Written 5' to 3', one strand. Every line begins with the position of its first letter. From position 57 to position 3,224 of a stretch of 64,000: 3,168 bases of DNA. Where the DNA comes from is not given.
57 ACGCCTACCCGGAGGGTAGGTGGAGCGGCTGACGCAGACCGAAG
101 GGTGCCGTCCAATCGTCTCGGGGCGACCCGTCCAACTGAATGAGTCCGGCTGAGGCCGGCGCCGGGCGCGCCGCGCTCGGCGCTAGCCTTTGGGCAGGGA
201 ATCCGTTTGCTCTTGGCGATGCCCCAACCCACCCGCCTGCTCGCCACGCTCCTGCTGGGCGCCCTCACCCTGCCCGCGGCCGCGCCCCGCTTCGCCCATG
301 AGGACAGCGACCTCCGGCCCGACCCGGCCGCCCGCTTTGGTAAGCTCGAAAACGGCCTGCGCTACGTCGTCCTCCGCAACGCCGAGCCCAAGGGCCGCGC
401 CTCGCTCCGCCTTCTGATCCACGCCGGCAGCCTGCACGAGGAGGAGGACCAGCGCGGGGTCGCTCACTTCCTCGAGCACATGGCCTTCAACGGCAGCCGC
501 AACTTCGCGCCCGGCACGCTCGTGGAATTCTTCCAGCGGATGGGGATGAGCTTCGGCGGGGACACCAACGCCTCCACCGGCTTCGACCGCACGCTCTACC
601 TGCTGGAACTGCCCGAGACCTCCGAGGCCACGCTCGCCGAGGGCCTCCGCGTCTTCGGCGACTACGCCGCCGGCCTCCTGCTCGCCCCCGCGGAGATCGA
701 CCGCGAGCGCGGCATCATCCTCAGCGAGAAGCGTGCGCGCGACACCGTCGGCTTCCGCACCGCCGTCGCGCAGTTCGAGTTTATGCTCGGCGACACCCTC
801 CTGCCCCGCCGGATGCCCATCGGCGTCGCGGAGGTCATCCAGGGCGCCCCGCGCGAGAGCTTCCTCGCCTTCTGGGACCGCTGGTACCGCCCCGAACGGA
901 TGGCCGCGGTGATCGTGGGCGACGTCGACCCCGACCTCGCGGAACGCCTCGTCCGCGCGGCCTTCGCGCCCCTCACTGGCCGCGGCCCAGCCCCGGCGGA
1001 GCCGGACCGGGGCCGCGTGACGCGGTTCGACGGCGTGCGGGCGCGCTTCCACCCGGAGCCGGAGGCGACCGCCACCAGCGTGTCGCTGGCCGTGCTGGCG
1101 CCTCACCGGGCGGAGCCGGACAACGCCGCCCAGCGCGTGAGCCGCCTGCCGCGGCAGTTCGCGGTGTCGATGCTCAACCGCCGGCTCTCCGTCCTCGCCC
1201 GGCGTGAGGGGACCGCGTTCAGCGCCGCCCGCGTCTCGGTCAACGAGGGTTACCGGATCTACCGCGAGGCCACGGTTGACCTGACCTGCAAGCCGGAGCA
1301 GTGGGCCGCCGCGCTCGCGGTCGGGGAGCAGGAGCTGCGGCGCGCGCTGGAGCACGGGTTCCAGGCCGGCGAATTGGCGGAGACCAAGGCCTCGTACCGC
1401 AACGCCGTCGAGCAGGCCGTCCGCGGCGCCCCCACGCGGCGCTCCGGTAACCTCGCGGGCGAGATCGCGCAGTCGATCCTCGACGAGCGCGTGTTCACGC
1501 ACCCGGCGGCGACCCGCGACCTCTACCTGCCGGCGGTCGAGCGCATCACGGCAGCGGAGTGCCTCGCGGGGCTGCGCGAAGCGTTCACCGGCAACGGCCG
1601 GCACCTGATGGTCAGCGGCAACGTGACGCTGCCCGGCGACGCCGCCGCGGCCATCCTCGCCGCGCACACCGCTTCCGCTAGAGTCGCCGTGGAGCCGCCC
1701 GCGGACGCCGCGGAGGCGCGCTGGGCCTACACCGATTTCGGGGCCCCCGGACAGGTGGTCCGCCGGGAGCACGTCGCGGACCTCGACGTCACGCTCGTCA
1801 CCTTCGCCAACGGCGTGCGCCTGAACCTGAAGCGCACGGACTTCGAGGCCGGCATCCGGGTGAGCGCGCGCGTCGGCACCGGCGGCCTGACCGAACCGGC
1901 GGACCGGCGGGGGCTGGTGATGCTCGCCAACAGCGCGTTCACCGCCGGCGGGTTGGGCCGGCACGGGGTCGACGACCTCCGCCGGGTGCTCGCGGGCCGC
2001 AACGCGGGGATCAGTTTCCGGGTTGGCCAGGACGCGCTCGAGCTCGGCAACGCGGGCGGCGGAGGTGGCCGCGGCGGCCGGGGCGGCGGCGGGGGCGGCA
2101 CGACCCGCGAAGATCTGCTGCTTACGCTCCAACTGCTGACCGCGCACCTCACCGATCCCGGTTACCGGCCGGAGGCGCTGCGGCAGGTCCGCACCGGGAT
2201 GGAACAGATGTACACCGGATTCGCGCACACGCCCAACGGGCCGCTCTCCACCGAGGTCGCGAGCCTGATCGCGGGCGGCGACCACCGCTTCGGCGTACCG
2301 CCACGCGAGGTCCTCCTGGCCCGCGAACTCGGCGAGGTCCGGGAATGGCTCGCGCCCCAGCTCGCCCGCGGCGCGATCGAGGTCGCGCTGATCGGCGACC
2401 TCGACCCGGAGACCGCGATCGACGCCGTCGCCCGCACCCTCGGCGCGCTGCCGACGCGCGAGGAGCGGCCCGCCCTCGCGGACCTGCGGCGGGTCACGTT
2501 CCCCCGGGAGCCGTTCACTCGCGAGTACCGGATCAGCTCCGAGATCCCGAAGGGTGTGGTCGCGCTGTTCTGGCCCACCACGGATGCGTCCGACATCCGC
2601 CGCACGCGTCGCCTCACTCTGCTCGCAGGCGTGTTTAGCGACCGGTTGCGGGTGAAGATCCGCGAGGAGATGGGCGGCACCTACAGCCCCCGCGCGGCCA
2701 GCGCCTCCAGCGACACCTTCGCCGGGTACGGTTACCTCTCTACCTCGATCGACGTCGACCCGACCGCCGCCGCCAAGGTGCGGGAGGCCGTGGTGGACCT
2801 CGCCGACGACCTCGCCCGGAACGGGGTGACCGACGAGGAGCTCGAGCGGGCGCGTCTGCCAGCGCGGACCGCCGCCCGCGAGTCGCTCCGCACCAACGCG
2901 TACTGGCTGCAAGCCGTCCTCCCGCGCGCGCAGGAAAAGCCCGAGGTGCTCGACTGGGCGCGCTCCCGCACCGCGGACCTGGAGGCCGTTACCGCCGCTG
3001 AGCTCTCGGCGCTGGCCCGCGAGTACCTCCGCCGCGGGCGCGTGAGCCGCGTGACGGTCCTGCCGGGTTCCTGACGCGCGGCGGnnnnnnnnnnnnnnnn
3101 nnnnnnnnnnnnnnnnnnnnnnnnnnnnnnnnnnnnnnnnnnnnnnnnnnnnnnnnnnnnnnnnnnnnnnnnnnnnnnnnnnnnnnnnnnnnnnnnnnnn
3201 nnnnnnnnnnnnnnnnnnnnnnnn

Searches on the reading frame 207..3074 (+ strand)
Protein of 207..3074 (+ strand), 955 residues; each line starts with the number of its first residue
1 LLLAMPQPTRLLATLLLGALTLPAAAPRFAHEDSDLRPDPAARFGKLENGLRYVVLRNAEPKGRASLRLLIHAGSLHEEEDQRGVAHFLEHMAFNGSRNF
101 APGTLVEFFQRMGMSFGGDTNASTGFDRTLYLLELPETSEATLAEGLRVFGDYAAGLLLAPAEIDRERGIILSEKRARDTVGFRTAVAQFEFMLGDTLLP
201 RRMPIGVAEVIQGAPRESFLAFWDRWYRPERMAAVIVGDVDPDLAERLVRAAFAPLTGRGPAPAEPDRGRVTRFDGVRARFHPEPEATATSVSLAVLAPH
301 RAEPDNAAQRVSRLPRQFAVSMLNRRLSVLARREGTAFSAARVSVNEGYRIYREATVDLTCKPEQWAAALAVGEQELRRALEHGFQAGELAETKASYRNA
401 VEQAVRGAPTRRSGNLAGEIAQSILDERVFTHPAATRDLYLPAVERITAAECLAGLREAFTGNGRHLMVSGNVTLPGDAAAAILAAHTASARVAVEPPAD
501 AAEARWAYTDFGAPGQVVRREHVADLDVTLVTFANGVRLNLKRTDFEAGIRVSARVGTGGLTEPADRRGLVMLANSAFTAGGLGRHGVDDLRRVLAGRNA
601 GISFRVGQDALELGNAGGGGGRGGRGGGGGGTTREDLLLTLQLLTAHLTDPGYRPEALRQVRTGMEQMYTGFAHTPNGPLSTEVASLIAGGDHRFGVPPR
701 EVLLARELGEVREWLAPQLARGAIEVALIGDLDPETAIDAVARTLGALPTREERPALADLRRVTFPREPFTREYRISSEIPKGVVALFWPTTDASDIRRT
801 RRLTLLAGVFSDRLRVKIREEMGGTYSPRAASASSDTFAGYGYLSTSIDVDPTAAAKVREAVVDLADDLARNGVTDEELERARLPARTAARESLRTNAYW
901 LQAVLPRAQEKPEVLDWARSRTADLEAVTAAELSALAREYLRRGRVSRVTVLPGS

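Call 92: search_protein_families(library=pfam, proteins=[window:207-3074:+], max_evalue=0.00001)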
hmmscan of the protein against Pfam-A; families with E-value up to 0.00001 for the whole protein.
window:207-3074:+ (955 aa): 2 families
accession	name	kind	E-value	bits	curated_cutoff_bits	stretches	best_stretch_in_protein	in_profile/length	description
PF05193.26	Peptidase_M16_C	-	3.8e-36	125.1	23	2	722-883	18-178/181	Peptidase M16 inactive domain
PF00675.25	Peptidase_M16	-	7.7e-24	84.7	22.3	1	53-176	1-117/149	Insulinase (Peptidase family M16)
